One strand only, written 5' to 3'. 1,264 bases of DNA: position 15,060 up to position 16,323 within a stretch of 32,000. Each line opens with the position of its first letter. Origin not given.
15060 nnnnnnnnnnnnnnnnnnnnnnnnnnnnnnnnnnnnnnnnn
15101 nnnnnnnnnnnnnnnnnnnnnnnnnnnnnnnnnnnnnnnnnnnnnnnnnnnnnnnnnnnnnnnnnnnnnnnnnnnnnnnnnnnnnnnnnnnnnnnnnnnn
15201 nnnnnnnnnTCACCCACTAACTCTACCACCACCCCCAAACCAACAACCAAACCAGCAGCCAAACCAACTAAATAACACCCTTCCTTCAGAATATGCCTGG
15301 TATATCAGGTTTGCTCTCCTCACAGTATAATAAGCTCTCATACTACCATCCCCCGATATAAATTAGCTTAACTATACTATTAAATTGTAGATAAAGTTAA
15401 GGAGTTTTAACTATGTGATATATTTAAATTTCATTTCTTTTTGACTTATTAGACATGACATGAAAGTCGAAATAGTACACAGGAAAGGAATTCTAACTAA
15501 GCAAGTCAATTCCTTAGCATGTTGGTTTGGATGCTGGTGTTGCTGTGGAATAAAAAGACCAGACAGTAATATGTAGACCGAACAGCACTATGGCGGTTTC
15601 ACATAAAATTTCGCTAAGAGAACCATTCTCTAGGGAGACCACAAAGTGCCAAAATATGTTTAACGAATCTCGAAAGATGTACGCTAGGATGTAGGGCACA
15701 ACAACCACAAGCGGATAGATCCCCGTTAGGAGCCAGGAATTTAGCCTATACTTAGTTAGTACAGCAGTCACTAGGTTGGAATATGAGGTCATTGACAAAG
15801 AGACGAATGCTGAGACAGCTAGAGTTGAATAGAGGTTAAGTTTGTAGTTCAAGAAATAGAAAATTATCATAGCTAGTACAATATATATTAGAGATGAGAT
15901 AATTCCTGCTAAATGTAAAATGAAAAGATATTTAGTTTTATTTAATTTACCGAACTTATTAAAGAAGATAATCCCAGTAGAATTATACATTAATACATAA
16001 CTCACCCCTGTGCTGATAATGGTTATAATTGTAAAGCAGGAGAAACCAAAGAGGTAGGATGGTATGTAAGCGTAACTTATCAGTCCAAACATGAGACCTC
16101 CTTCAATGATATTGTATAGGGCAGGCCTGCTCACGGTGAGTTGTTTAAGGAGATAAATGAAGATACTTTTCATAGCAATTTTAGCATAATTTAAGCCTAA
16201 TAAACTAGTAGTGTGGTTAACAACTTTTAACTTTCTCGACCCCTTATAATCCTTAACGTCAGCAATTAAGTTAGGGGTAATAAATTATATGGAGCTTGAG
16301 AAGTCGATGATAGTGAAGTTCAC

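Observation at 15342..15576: Second precursor-like gene (P2) divergent from P1, overlapping a membrane-protein gene in antisense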

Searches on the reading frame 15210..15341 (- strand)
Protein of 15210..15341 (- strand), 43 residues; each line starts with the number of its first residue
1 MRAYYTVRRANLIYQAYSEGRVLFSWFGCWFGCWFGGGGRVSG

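Call 6: search_protein_families(library=ncbifam, proteins=[window:15210-15341:-], max_evalue=0.1)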
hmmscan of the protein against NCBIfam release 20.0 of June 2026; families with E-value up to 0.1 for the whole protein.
window:15210-15341:- (43 aa): 0 families

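Call 65: find_homologous_proteins(query=A4, max_evalue=1)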
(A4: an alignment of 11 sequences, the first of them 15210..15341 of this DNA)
Query A4 (11 sequences) (43 aa, profile of the alignment): 10 proteins with E <= 1 among 85 candidates.
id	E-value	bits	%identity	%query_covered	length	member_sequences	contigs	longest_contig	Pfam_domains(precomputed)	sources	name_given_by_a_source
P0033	1.1e-12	65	-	-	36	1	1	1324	-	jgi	-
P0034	1.7e-12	65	-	-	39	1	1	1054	-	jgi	-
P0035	1.0e-11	62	44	84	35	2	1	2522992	-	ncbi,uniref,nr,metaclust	ncbi:conserved hypothetical protein [Sulfolobus islandicus REY15A]|uniref:Uncharacterized protein n=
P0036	3.3e-10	57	50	65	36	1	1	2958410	-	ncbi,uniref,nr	ncbi:hypothetical protein KN1_01670 [Stygiolobus caldivivus]|uniref:Uncharacterized protein n=1 Tax=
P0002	5.4e-10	57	100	100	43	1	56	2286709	-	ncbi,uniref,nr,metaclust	ncbi:hypothetical protein [Sulfolobus acidocaldarius]|uniref:Uncharacterized protein n=3 Tax=Sulfolo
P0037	1.3e-9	55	34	74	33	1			-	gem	-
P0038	6.4e-9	53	88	19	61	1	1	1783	-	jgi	-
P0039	3.5e-8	51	58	28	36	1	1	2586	-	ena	-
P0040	1.1e-7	49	86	16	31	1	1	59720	-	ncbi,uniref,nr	ncbi:hypothetical protein HNQ62_002122 [Sulfurisphaera ohwakuensis]|uniref:Uncharacterized protein n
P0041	1.1e-6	46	53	35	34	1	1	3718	-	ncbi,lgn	-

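Call 67: find_encoding_contigs(protein=P0040, flank=6000, max_places=2)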
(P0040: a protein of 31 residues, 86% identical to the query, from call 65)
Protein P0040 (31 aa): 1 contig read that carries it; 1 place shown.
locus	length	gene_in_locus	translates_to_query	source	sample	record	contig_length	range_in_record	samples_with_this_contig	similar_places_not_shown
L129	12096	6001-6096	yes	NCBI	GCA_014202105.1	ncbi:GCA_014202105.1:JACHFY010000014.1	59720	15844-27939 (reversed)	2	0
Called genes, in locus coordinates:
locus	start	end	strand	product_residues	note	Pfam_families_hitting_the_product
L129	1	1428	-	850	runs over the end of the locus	PF00330:Aconitase, PF00694:Aconitase_C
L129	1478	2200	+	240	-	-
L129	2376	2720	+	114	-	PF01797:Y1_Tnp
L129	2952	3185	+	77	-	-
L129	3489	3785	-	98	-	PF01022:HTH_5 (weak), PF13601:HTH_34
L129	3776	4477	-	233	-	-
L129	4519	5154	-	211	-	PF02463:SMC_N (faint), PF13175:AAA_15 (faint), PF13476:AAA_23, PF00005:ABC_tran, PF13304:AAA_21 (faint)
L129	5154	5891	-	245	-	-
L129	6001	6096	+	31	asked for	-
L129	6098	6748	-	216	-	-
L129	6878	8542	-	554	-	PF07690:MFS_1, PF00083:Sugar_tr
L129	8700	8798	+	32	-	-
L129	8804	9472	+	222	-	-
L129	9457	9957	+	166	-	PF02624:YcaO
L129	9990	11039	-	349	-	PF04693:DDE_Tnp_2, PF01609:DDE_Tnp_1 (weak)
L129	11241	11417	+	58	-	-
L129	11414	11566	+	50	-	-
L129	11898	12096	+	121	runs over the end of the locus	PF02371:Transposase_20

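Call 68: find_encoding_contigs(protein=P0041, flank=6000, max_places=2)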
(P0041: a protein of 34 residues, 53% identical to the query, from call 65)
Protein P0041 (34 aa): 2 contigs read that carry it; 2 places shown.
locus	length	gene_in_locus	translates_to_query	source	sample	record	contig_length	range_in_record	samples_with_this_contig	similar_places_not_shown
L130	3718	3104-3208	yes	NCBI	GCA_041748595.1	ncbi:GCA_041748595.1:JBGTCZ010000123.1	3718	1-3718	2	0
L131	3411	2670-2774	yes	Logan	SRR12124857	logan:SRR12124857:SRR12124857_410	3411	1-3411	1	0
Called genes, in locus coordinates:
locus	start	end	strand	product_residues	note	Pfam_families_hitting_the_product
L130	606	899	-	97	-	PF13601:HTH_34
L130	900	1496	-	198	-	-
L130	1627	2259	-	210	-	PF13166:AAA_13 (faint), PF13175:AAA_15 (weak), PF13476:AAA_23 (weak), PF13555:AAA_29 (faint), PF00005:ABC_tran, PF13304:AAA_21 (faint), PF02463:SMC_N (weak)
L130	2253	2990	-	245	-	-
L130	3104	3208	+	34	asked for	-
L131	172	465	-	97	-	PF13601:HTH_34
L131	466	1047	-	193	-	-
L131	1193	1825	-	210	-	PF13166:AAA_13 (faint), PF13175:AAA_15 (weak), PF13476:AAA_23 (weak), PF13555:AAA_29 (faint), PF00005:ABC_tran, PF13304:AAA_21 (faint), PF02463:SMC_N (weak)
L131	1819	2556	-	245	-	-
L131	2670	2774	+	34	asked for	-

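Call 69: find_encoding_contigs(protein=P0036, flank=6000, max_places=2)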
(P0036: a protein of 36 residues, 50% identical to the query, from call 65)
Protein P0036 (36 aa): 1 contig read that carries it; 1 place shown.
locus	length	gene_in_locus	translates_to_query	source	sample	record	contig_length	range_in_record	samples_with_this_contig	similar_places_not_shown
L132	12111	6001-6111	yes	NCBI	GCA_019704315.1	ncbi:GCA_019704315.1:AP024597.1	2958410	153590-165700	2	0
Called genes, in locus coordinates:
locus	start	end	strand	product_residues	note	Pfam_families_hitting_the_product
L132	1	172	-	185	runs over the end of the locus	PF13635:DUF4143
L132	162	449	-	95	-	PF13173:AAA_14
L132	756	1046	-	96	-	PF13601:HTH_34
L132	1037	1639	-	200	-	-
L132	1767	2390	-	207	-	PF02463:SMC_N (faint), PF13476:AAA_23 (weak), PF00005:ABC_tran, PF13304:AAA_21 (faint)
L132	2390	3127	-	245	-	-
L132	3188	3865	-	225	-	-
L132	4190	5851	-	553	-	PF07690:MFS_1, PF00083:Sugar_tr (weak)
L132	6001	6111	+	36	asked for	-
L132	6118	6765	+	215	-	-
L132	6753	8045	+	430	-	PF02624:YcaO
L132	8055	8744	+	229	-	PF00881:Nitroreductase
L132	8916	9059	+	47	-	-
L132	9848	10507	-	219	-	-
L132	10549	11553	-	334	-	-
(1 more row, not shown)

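Call 70: find_encoding_contigs(protein=P0035, flank=6000, max_places=2)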
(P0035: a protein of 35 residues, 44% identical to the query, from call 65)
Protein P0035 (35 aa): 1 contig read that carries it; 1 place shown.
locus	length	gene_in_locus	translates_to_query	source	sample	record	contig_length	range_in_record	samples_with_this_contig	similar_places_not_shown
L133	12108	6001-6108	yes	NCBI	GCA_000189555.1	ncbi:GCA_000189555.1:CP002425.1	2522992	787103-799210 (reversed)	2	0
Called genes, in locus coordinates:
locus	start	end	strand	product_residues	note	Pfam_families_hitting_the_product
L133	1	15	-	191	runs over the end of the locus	PF13304:AAA_21, PF13175:AAA_15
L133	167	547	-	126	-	PF02463:SMC_N, PF13175:AAA_15, PF13476:AAA_23 (weak), PF13304:AAA_21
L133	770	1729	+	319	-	-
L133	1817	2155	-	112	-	-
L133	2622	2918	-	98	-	PF01022:HTH_5 (weak), PF13601:HTH_34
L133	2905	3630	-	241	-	-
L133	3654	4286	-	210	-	PF02463:SMC_N (faint), PF13175:AAA_15 (faint), PF13555:AAA_29 (weak), PF13476:AAA_23 (weak), PF24389:ORC-CDC6-like (faint), PF00005:ABC_tran, PF13304:AAA_21 (faint)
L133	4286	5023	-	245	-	-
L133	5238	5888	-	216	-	-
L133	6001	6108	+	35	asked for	-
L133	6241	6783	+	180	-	-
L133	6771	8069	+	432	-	PF02624:YcaO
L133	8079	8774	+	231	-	PF00881:Nitroreductase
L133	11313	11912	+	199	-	-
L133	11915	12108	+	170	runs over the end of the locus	-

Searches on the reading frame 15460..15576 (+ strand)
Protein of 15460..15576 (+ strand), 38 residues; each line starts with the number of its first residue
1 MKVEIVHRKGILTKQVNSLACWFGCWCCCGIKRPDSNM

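Call 6: search_protein_families(library=ncbifam, proteins=[window:15460-15576:+], max_evalue=0.1)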
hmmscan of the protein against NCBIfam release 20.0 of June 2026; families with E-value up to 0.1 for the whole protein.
window:15460-15576:+ (38 aa): 0 families

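Call 13: list_cluster_members(proteins=[window:15460-15576:+, window:15210-15341:-, P0001, window:13208-14521:-, window:14491-15213:-, window:12501-13202:-, window:11941-12504:-, window:16289-17026:+, window:17017-17649:+])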
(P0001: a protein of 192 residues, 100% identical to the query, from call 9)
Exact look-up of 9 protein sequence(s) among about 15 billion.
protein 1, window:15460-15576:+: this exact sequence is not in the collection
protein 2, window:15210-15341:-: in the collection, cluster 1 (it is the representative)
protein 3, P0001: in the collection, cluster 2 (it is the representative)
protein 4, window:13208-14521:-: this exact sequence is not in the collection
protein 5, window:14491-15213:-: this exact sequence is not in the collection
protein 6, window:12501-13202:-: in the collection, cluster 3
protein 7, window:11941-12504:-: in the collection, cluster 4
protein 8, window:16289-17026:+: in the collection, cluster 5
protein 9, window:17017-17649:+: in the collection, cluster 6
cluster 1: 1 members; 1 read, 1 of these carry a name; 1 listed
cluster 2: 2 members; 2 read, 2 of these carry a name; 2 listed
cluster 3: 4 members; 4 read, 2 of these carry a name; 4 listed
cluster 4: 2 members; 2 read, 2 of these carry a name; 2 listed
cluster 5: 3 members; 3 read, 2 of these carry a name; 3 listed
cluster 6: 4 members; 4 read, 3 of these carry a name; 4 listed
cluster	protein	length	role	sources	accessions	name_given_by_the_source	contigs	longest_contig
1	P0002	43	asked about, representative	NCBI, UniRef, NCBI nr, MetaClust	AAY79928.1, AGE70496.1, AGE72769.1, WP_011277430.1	hypothetical protein [Sulfolobus acidocaldarius] | Uncharacterized protein n=3 Tax=Sulfolobus acidocaldarius TaxID=2285 RepID=Q4JBA1_SULAC | status=active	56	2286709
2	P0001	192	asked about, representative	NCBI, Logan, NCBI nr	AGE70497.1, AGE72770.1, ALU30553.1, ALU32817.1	hypothetical protein ATY89_03710 [Sulfolobus acidocaldarius] | hypothetical protein SacN8_02595 [Sulfolobus acidocaldarius N8]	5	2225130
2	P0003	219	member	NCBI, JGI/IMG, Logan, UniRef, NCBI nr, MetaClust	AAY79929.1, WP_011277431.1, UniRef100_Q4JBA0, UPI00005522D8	hypothetical protein [Sulfolobus acidocaldarius] | Uncharacterized protein n=4 Tax=Sulfolobus acidocaldarius TaxID=2285 RepID=Q4JBA0_SULAC | status=active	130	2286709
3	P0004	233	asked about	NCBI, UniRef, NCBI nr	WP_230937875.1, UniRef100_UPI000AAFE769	SagB/ThcOx family dehydrogenase [Sulfolobus acidocaldarius] | SagB/ThcOx family dehydrogenase n=1 Tax=Sulfolobus acidocaldarius TaxID=2285 ... | SagB family peptide dehydrogenase [Sulfolobus acidocaldarius]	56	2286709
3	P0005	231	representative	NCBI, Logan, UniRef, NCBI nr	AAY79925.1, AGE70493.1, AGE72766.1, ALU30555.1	nitroreductase [Sulfolobus acidocaldarius] | Conserved Archaeal membrane protein n=4 Tax=Sulfolobus acidocaldarius TaxID=2285 ... | conserved Archaeal membrane protein [Sulfolobus acidocaldarius DSM 639]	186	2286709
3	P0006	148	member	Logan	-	-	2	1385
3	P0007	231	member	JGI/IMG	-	-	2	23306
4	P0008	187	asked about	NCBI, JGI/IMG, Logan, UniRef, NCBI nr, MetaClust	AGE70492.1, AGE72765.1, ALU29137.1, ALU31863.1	hypothetical protein [Sulfolobus acidocaldarius] | Uncharacterized protein n=4 Tax=Sulfolobus acidocaldarius TaxID=2285 ... | status=active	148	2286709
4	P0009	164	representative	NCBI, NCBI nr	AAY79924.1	hypothetical membrane protein [Sulfolobus acidocaldarius DSM 639]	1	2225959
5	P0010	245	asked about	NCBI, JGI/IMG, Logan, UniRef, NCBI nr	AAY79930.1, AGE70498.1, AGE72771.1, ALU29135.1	hypothetical protein [Sulfolobus acidocaldarius] | Uncharacterized protein n=4 Tax=Sulfolobus acidocaldarius TaxID=2285 RepID=Q4JB99_SULAC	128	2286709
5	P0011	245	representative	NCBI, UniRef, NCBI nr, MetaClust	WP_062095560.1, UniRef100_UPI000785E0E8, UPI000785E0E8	hypothetical protein [Sulfolobus acidocaldarius] | hypothetical protein n=1 Tax=Sulfolobus acidocaldarius TaxID=2285 RepID=UPI000785E0E8 | status=active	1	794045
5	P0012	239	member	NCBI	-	-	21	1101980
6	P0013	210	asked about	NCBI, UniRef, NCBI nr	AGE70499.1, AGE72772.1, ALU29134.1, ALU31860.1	zinc transporter [Sulfolobus acidocaldarius] | Zinc transporter n=3 Tax=Sulfolobus acidocaldarius TaxID=2285 RepID=A0A0U3FMY9_9CREN | high-affinity zinc uptake system ATP-binding protein [Sulfolobus acidocaldarius N8]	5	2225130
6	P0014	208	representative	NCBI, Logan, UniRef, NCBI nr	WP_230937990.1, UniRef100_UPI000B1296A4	ATP-binding cassette domain-containing protein [Sulfolobus acidocaldarius] | ATP-binding cassette domain-containing protein n=1 Tax=Sulfolobus acidocaldarius ...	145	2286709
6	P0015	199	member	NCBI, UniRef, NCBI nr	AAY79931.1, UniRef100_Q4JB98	high-affinity zinc uptake system ATP-binding protein [Sulfolobus acidocaldarius DSM 639] | High-affinity zinc uptake system ATP-binding protein n=1 Tax=Sulfolobus acidocaldarius ...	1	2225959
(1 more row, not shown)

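Call 99: search_protein_representatives(alignment_id=A8)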
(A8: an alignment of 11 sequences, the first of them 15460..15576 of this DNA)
Query: 11 sequences, 37 profile positions. Proteins with E-value up to 0.001 (for the whole library): 7; up to 1e-10: 4; up to 1e-30: 0. The best 7 are listed.
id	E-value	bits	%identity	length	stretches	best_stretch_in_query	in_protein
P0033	3.2e-14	68.4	-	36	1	1-34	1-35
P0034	3.1e-13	65.3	-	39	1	1-37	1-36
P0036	3.6e-12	61.9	-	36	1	1-32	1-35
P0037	7.2e-11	57.7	-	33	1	1-34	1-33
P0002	1.6e-10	56.6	-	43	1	1-36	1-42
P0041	2.5e-09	52.8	-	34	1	1-36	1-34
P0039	5.2e-09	51.8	-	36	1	1-36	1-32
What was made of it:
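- On TOMM / linear azol(in)e peptide precursor ('thermoacidophisin' class): The family profile recovers only these peptides among 1.84 billion representatives (call 99).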

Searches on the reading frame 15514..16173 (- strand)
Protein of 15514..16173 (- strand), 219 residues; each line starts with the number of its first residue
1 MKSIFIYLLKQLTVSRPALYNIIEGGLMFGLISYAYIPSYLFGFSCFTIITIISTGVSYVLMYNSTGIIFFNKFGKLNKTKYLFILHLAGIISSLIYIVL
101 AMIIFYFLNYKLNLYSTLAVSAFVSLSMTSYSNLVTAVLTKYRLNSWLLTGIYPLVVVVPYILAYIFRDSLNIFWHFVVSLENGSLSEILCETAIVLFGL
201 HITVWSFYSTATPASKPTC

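Call 5: search_protein_families(library=pfam, proteins=[window:15514-16173:-], max_evalue=0.01)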
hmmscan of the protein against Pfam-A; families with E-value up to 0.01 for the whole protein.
window:15514-16173:- (219 aa): 0 families

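Call 6: search_protein_families(library=ncbifam, proteins=[window:15514-16173:-], max_evalue=0.1)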
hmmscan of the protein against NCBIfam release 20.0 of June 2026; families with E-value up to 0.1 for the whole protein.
window:15514-16173:- (219 aa): 0 families

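Call 9: find_homologous_proteins(query=window:15514-16173:-, max_evalue=0.001)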
Query window:15514-16173:- (219 aa): 1 proteins with E <= 0.001 among 378 candidates.
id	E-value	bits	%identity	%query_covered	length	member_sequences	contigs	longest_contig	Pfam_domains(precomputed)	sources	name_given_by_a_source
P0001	2.1e-113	395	100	88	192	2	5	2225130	-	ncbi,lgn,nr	ncbi:hypothetical protein ATY89_03710 [Sulfolobus acidocaldarius]|nr:hypothetical protein SacN8_0259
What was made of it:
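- Tried and rejected: Membrane protein in the 5.8-billion protein set: the search found only itself (call 9).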

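Call 10: find_encoding_contigs(protein=P0001, flank=5000, max_places=6)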
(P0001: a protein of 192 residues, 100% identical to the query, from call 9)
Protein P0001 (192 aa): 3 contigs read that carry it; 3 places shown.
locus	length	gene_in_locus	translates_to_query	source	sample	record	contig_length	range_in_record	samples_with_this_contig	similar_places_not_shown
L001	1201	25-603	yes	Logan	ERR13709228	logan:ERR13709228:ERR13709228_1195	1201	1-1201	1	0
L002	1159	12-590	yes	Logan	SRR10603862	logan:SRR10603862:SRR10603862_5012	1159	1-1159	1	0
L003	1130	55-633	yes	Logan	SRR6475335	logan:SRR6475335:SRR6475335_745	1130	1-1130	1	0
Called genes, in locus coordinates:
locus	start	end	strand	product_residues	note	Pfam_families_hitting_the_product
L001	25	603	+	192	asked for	-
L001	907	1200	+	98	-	?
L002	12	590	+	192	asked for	-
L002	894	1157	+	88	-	?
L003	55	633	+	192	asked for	-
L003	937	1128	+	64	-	?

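Call 81: predict_structure(protein=window:15514-16173:-)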
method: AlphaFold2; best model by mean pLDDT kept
length: 219 residues; sequences in the alignment: 1
mean_pLDDT: 49.1   pTM: 0.35
mean pLDDT of the five models: 49.1, 44.6, 44.2, 42.0, 39.2
residues with pLDDT >= 90: 0; 70-90: 0; 50-70: 128; < 50: 91
segments of 3 or more residues with pLDDT < 50: 1-14, 33-77, 112-115, 118-120, 122-126, 154-157
pLDDT, mean of each block of 10 residues (from residue 1): 42 49 53 46 37 29 31 44 58 58 54 49 49 56 55 50 50 55 57 56 53 50
secondary structure, 60 per line:
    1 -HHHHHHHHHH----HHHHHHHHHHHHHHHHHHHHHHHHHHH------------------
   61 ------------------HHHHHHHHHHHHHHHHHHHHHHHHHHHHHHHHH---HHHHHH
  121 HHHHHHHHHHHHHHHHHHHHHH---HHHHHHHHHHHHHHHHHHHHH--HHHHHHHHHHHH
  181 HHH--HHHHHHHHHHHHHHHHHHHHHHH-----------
elements in order: H2-11 H16-42 H79-111 H115-142 H146-166 H169-183 H186-208
